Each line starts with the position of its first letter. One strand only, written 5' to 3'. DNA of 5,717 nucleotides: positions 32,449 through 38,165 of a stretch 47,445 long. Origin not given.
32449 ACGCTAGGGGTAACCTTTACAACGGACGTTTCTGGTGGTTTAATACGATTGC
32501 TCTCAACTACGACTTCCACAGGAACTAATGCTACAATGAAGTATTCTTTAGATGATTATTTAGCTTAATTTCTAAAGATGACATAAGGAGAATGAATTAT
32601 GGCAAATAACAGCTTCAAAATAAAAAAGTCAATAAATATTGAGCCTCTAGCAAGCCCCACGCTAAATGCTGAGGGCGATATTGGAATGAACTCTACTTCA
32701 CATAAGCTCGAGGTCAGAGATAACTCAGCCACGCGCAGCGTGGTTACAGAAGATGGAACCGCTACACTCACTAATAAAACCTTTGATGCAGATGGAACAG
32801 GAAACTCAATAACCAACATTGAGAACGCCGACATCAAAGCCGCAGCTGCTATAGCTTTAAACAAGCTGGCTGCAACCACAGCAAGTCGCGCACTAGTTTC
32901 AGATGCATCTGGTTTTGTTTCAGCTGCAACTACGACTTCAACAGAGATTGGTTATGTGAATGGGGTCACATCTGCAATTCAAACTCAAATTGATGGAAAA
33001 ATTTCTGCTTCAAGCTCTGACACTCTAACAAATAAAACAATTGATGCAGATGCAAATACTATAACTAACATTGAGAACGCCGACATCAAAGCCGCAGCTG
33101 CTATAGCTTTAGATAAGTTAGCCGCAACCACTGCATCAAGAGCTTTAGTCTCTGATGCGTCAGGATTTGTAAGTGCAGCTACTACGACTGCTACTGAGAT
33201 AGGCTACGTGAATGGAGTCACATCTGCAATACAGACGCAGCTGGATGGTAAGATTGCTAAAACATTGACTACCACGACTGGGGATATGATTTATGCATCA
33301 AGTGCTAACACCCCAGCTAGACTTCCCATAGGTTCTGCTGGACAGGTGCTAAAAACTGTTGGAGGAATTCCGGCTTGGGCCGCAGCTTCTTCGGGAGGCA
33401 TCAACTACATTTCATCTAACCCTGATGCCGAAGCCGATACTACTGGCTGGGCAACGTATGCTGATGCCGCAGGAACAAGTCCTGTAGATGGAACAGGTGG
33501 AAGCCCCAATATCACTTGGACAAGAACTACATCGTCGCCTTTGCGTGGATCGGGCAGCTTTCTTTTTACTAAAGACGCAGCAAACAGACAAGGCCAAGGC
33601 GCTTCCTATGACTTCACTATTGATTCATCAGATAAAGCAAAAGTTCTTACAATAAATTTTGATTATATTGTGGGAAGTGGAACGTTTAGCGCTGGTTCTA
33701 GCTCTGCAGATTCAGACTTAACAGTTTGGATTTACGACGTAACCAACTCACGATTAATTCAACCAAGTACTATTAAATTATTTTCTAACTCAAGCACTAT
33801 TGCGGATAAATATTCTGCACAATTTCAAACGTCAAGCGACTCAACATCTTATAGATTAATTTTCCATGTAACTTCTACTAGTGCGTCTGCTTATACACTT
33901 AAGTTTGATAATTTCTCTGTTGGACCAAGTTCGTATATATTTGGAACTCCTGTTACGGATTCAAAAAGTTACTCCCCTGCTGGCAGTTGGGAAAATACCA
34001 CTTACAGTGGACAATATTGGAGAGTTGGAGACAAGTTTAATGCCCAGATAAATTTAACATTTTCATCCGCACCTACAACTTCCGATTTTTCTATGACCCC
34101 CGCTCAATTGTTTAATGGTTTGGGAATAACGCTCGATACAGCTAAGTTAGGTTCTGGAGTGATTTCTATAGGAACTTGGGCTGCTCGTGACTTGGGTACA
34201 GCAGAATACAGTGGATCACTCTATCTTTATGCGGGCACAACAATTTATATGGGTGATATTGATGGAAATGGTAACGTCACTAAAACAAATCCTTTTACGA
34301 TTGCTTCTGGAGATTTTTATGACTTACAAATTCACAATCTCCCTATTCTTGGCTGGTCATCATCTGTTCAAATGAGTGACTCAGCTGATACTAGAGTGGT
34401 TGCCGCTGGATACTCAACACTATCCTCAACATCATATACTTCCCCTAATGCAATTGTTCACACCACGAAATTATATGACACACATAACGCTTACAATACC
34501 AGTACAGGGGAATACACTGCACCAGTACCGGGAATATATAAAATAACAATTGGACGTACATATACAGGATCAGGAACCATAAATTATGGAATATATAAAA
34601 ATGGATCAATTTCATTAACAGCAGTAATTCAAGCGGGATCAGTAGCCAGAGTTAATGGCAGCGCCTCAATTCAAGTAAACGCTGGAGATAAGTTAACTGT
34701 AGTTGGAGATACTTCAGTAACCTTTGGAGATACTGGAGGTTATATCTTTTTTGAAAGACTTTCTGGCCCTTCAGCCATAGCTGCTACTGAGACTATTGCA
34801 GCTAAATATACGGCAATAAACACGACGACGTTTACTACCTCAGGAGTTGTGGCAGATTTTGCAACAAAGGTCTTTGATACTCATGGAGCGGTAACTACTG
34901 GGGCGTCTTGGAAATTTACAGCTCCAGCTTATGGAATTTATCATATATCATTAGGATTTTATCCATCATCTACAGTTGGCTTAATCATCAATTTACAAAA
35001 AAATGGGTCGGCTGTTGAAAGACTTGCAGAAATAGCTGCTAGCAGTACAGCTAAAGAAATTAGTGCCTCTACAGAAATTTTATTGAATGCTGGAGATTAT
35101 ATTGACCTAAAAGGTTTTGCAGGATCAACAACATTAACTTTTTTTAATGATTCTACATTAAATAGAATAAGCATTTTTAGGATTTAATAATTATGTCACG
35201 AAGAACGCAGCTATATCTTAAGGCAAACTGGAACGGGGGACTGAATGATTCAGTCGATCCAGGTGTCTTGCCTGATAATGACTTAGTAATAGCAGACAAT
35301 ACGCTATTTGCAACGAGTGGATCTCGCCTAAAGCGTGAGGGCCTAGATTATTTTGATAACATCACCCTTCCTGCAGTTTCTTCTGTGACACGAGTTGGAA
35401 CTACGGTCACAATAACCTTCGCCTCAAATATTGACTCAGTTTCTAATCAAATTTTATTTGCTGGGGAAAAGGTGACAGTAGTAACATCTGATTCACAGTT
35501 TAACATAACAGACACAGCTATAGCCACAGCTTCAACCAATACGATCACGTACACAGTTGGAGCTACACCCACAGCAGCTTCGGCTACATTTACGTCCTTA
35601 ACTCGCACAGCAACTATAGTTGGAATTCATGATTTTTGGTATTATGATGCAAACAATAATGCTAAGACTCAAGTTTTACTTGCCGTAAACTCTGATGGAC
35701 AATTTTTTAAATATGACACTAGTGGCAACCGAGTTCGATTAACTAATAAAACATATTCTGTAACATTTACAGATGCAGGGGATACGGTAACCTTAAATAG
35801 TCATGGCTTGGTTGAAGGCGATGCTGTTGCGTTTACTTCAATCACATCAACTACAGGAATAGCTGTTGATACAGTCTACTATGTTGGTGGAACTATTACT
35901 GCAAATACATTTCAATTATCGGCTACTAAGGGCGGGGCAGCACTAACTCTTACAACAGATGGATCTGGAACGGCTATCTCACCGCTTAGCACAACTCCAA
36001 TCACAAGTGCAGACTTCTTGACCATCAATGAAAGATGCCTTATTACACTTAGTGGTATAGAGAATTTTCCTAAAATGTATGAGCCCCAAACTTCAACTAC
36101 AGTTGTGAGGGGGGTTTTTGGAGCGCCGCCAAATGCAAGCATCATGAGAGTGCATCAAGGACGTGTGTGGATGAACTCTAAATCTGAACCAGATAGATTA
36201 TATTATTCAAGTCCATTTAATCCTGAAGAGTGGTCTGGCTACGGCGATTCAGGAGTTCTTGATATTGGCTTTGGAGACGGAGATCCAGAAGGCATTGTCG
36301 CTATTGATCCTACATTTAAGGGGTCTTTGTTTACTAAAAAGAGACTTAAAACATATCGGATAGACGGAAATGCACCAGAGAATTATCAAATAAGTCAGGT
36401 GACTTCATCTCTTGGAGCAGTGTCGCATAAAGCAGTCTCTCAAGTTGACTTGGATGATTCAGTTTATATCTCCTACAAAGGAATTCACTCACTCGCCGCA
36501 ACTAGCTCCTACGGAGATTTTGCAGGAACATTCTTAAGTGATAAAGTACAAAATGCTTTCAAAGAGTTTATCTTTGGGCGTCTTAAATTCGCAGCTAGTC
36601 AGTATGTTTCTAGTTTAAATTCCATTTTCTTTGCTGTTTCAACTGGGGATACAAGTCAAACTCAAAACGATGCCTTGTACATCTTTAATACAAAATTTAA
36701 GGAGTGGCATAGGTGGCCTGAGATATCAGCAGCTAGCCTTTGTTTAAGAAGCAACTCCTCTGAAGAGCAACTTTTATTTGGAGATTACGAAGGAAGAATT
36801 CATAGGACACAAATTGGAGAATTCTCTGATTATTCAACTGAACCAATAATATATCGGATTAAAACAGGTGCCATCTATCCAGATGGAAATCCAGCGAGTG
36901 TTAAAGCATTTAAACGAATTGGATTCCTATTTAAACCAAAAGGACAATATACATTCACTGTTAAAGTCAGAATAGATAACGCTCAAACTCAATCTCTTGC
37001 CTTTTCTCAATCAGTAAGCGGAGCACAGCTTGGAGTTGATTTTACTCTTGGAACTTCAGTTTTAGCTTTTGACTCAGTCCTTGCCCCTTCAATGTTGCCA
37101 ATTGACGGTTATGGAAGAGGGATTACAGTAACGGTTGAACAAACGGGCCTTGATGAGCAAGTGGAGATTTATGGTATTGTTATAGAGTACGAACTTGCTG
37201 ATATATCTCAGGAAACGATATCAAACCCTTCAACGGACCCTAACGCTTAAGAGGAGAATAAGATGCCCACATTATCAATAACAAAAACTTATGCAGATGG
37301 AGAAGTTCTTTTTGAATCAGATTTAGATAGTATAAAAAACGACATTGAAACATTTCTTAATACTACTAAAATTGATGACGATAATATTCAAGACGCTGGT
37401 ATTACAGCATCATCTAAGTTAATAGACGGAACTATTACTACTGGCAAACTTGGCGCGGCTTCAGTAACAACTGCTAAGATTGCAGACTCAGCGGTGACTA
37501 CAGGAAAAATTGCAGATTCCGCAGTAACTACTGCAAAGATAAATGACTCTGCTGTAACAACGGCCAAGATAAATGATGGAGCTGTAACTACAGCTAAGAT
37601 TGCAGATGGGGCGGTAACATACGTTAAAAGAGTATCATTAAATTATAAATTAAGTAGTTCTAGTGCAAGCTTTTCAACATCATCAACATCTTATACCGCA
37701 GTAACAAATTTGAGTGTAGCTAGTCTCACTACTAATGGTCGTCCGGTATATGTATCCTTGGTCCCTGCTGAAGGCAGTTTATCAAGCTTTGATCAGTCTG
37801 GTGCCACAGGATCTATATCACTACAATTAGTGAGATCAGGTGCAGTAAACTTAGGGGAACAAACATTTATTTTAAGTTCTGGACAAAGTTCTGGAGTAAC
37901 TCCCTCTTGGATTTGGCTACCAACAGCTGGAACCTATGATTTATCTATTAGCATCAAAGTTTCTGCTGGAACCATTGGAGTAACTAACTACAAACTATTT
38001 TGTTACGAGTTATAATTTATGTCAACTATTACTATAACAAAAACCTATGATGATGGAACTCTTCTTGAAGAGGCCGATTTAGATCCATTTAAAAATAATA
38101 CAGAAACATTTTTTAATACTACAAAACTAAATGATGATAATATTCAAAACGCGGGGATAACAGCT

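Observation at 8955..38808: Strand-polar 13-mer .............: nine exact copies, all on the sense strand, with orientation flipping at the divergent region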

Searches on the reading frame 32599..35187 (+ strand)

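Call 9: search_protein_families(library=phrogs, proteins=[window:32599-35187:+])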
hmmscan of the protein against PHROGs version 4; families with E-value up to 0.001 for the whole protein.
window:32599-35187:+ (862 aa): 2 families
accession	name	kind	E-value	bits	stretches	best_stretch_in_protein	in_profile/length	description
phrog_16122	-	head and packaging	5.2e-16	59.7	2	159-236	85-161/526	virion structural protein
phrog_15750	-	unknown function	1.1e-11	46.2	2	611-702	43-143/168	-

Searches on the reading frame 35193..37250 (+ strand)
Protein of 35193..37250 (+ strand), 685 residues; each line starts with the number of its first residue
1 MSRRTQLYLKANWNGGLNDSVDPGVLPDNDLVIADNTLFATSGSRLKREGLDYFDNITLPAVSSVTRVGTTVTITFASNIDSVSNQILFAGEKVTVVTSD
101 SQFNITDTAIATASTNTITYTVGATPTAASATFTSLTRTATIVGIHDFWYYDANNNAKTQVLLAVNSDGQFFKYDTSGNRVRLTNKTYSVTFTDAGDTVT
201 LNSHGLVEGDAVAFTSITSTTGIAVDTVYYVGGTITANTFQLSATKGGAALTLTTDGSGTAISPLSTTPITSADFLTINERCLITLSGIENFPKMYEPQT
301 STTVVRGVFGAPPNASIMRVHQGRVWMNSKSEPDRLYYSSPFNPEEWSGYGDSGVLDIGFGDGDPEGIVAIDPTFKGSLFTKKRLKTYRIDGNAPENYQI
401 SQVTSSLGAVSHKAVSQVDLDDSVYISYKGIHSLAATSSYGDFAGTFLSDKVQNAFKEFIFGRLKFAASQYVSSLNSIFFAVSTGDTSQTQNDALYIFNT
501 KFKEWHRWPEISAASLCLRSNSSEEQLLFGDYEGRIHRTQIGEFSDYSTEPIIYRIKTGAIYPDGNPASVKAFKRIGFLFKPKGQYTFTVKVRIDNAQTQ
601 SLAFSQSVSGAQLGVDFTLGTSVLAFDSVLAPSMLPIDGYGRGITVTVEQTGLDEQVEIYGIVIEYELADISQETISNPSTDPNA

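Call 39: search_protein_families(library=phrogs, max_evalue=0.001, proteins=[window:35193-37250:+])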
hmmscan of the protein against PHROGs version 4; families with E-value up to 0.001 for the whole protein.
window:35193-37250:+ (685 aa): 1 family
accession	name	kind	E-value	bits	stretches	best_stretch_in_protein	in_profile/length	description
phrog_4711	-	unknown function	9.3e-07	29.8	1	183-262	97-172/296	-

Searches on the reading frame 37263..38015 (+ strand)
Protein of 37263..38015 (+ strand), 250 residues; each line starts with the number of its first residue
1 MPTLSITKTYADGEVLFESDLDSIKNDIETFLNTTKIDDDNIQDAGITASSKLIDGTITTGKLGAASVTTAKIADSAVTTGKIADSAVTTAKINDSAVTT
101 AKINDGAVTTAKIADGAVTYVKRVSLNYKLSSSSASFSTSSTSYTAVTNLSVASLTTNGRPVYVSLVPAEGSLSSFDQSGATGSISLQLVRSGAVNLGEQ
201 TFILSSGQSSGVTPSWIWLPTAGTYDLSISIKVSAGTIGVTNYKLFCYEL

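Call 39: search_protein_families(library=phrogs, max_evalue=0.001, proteins=[window:37263-38015:+])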
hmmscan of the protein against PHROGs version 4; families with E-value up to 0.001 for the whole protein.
window:37263-38015:+ (250 aa): 14 families
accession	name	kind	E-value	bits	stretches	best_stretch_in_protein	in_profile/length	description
phrog_28766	-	tail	3.9e-20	72.7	1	33-137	142-234/472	tail fiber protein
phrog_892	-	tail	8.7e-18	65.2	1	35-123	322-415/782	tail fiber protein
phrog_13518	-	unknown function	9.8e-13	48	1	35-131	272-429/1230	-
phrog_7660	-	tail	4.4e-12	45.5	1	60-166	437-544/1656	tail fiber protein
phrog_21412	-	tail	1.7e-11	43.6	2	35-120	164-248/1452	tail fiber protein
phrog_32822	-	head and packaging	2e-07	30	1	44-128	975-1058/1548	virion structural protein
phrog_2952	-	tail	2.4e-07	31.1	1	87-224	338-462/488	minor tail protein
phrog_26466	-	unknown function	6.5e-07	27.7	1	36-127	1808-1897/2337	-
phrog_38396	-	tail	7.7e-07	28.1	1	52-131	1325-1399/1435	tail protein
phrog_36443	-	unknown function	1.2e-06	27.7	1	35-154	377-493/1238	-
phrog_29288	-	unknown function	1.4e-05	23.8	0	45-90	1138-1183/1558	-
phrog_35419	-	tail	1.9e-05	25.1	1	65-123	238-296/414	tail fiber protein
phrog_11548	-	moron, auxiliary metabolic gene and host takeover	0.00022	20.6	1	26-118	49-142/780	pectate lyase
phrog_2012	-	tail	0.00086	20.2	0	94-147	138-190/212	minor tail protein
